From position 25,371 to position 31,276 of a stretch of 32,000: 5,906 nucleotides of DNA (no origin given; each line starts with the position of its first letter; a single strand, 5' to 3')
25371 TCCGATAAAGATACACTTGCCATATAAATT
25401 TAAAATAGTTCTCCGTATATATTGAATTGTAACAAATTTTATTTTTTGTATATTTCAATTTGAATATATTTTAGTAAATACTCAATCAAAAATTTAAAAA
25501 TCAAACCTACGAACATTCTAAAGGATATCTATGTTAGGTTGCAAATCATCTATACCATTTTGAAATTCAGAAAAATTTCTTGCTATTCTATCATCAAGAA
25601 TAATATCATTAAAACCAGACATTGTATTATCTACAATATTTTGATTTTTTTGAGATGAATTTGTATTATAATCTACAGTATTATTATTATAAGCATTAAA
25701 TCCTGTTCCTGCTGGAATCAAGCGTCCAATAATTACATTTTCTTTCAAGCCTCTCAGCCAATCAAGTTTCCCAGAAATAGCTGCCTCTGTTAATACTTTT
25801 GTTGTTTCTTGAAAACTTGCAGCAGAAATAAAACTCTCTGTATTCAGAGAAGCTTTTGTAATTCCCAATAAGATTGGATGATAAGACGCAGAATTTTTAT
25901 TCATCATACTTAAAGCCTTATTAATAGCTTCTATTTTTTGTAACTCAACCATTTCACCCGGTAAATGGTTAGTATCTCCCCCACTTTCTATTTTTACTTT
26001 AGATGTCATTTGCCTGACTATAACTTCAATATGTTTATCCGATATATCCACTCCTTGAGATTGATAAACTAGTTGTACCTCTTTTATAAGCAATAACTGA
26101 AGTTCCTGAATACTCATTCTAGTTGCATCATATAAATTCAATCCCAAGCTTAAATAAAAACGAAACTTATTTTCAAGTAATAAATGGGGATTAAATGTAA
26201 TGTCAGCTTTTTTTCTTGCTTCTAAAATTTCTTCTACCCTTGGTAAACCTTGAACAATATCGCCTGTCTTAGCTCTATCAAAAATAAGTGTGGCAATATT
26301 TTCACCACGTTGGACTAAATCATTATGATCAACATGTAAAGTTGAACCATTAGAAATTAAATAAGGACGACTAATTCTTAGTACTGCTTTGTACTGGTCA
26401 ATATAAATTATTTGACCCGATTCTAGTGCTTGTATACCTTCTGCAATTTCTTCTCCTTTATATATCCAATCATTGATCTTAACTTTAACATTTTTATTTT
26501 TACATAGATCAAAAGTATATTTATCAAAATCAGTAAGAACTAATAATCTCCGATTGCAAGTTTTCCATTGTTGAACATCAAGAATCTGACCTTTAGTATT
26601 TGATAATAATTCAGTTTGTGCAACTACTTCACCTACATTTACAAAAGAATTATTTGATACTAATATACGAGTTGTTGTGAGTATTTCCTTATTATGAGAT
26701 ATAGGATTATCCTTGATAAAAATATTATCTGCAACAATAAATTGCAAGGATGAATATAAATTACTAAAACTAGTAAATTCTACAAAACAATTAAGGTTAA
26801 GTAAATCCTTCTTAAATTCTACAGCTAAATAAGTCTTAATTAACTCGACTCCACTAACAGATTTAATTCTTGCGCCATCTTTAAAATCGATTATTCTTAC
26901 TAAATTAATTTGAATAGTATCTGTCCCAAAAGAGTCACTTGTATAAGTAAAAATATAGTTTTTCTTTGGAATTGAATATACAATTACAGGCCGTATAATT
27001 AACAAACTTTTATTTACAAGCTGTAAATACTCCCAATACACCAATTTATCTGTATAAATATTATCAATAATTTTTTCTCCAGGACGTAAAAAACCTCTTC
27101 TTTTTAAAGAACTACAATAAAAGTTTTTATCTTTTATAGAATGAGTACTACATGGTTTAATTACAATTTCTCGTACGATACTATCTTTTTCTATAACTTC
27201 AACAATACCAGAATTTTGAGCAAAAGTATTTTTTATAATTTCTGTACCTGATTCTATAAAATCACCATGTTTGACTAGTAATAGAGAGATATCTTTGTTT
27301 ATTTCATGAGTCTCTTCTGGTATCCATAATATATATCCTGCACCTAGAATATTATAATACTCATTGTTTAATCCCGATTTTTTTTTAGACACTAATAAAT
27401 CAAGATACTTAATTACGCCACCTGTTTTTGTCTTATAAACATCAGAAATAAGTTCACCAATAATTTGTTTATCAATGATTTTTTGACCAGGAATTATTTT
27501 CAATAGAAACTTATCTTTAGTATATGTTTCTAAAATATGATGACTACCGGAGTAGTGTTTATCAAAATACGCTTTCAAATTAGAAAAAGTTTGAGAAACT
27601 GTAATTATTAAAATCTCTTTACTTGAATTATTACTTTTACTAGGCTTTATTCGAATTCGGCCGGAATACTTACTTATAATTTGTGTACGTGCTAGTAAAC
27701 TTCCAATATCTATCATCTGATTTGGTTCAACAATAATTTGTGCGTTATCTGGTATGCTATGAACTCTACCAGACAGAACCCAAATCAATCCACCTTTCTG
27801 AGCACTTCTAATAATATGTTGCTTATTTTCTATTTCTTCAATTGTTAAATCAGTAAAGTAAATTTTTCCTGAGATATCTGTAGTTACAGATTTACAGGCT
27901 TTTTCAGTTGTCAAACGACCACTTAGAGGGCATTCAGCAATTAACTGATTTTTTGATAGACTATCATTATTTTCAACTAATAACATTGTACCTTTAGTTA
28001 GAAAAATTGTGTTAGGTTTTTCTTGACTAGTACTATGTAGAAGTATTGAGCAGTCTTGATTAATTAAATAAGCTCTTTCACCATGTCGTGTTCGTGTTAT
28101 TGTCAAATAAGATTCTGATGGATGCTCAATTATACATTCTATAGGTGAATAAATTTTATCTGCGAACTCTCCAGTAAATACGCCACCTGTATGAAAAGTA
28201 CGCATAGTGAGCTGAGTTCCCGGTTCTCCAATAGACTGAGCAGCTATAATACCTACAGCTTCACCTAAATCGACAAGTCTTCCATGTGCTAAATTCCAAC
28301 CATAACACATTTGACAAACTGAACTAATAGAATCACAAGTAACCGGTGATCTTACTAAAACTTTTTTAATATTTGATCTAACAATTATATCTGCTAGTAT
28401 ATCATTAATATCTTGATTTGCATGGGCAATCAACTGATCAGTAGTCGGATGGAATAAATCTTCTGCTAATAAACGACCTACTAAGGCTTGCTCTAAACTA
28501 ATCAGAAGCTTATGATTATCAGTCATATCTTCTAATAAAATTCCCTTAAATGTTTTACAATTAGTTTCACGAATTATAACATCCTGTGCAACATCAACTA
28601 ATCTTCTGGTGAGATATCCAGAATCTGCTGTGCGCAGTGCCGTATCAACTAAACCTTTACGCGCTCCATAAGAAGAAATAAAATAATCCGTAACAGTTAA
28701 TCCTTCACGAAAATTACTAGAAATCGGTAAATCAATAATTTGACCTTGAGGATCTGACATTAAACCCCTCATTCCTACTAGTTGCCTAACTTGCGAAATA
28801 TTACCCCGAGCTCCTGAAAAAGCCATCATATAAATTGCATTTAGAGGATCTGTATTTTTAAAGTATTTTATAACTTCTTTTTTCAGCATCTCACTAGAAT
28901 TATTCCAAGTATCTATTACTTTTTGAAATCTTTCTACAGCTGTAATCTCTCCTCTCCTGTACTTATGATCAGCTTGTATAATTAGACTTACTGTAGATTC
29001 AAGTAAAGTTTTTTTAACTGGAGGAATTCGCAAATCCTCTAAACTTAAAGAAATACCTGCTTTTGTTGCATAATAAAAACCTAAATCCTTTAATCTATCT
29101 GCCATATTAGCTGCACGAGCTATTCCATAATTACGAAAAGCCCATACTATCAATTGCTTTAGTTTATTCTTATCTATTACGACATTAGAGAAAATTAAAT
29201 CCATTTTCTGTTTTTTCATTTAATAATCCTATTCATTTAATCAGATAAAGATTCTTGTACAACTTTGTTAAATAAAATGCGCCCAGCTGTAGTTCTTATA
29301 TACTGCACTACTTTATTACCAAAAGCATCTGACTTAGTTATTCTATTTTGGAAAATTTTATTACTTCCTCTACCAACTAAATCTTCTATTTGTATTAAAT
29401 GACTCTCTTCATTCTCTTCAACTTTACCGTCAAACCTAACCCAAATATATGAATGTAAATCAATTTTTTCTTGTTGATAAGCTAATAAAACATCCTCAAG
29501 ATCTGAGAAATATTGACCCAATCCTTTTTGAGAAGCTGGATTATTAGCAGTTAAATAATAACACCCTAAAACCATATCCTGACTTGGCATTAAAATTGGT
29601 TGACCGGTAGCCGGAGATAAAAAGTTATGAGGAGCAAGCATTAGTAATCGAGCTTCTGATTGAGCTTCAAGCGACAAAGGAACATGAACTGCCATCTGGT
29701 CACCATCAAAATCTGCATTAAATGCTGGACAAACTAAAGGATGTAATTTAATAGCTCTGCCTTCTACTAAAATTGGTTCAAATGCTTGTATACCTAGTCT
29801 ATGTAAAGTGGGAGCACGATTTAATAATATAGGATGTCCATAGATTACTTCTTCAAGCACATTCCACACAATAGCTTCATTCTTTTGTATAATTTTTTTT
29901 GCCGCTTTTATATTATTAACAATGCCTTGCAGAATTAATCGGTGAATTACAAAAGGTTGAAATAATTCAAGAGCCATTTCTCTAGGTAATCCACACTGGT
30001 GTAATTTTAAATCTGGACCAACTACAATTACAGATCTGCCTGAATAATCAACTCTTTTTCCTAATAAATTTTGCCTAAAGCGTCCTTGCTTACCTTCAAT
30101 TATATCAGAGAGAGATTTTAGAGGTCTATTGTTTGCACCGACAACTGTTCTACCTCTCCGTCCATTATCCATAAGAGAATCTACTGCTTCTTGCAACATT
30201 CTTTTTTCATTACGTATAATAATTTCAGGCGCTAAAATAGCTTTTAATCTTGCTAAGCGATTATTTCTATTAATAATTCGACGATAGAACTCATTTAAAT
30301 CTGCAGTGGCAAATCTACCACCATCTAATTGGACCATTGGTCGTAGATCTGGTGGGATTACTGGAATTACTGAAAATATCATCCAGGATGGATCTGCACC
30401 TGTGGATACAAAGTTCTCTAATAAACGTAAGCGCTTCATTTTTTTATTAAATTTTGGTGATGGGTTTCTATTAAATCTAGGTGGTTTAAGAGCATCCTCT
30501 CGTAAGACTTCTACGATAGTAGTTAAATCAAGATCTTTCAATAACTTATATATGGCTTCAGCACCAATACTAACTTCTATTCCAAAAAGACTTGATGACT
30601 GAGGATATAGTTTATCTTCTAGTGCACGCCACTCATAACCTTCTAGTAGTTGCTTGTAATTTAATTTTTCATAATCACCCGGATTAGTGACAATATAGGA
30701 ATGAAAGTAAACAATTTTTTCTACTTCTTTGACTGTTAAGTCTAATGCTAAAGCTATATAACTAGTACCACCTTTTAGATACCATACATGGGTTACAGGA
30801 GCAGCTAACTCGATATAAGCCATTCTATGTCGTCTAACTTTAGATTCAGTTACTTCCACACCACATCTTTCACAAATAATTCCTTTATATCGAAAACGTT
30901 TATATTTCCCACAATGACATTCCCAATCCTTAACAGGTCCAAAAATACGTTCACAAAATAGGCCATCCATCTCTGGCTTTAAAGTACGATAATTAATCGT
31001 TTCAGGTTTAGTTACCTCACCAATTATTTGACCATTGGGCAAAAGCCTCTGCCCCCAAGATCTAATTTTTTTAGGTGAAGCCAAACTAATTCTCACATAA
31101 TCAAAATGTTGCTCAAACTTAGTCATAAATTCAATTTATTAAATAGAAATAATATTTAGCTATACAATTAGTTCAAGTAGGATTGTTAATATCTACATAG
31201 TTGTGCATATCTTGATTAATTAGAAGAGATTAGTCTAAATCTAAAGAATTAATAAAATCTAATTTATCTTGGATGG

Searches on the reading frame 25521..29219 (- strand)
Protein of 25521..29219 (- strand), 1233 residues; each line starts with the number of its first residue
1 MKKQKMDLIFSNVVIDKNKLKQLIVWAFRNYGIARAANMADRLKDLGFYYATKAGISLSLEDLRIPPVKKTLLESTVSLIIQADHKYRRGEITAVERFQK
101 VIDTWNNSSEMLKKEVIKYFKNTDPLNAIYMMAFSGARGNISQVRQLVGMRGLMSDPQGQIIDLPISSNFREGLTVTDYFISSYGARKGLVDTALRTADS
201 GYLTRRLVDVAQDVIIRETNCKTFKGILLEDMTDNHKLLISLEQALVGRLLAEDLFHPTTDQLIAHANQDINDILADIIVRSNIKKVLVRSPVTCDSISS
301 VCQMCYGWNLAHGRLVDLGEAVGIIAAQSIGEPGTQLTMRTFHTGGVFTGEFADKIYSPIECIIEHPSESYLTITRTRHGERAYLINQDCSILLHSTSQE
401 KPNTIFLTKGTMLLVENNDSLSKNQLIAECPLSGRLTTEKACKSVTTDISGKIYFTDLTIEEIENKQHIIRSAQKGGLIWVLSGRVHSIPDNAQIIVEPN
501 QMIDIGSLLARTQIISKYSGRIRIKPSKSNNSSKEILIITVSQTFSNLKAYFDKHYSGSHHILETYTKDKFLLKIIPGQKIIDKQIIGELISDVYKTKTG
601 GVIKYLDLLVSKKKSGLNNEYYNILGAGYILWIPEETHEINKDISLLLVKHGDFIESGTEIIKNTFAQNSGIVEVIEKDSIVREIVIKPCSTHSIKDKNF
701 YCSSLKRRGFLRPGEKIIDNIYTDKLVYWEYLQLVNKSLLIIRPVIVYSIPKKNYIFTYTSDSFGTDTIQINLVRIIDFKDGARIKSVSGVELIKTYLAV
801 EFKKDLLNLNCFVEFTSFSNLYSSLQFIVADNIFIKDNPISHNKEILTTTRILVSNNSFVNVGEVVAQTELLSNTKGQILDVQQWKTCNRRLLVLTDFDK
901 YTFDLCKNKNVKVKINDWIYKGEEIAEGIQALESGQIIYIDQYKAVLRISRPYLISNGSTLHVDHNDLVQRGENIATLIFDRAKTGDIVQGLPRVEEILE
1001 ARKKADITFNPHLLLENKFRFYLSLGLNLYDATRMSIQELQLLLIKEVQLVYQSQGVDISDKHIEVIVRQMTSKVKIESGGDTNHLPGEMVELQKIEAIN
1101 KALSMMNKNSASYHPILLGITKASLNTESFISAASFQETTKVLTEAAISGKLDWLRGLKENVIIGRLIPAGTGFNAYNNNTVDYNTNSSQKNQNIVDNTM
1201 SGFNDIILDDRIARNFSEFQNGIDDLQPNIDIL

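Call 78: search_protein_families(library=pfam, proteins=[window:25521-29219:-], max_evalue=0.00001)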
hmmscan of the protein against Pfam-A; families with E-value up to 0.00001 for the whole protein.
window:25521-29219:- (1233 aa): 3 families
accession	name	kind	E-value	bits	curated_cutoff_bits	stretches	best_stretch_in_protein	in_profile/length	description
PF04998.22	RNA_pol_Rpb1_5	-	5.3e-58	197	28.5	2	173-814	1-151/267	RNA polymerase Rpb1, domain 5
PF05000.22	RNA_pol_Rpb1_4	-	4e-20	72.2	24.8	1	92-171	1-107/107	RNA polymerase Rpb1, domain 4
PF04983.23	RNA_pol_Rpb1_3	-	1e-07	32.4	28.9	1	9-63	108-162/162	RNA polymerase Rpb1, domain 3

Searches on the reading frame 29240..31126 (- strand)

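Call 78: search_protein_families(library=pfam, proteins=[window:29240-31126:-], max_evalue=0.00001)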
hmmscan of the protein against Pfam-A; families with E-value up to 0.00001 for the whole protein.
window:29240-31126:- (629 aa): 3 families
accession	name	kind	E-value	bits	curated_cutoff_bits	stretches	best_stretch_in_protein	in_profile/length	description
PF04997.17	RNA_pol_Rpb1_1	-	2.9e-70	237.5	39.7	1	6-354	2-312/312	RNA polymerase Rpb1, domain 1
PF00623.25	RNA_pol_Rpb1_2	-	2.5e-39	135.6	25.3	2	404-497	72-165/166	RNA polymerase Rpb1, domain 2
PF04983.23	RNA_pol_Rpb1_3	-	5e-13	49.7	28.9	1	501-623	1-78/162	RNA polymerase Rpb1, domain 3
